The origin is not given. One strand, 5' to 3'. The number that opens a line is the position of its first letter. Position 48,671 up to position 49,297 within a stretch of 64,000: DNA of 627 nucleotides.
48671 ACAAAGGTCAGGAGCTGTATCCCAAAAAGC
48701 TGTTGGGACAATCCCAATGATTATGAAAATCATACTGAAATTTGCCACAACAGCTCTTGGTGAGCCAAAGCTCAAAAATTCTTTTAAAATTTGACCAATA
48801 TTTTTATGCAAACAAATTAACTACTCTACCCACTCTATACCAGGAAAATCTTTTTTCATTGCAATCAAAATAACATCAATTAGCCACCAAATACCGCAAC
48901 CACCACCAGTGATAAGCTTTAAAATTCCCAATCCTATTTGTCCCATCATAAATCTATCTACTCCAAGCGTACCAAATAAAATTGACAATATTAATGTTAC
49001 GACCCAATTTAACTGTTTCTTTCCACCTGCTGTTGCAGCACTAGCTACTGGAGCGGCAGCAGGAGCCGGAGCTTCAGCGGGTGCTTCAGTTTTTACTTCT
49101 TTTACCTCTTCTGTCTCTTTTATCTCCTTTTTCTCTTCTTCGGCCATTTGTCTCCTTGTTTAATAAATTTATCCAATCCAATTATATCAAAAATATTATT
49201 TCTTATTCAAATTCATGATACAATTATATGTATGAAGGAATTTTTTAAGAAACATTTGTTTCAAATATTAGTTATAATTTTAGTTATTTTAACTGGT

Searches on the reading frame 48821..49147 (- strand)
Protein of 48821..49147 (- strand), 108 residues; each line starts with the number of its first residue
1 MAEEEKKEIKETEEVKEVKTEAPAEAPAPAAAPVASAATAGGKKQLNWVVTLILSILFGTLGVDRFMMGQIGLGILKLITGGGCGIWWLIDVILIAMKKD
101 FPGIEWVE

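Call 83: search_protein_families(library=pfam, proteins=[window:48821-49147:-], max_evalue=0.001)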
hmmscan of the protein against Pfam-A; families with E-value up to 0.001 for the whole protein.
window:48821-49147:- (108 aa): 1 family
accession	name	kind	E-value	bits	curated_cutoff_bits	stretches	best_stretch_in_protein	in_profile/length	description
PF05154.21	TM2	-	1.8e-17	63.7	27.9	1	47-93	4-51/51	TM2 domain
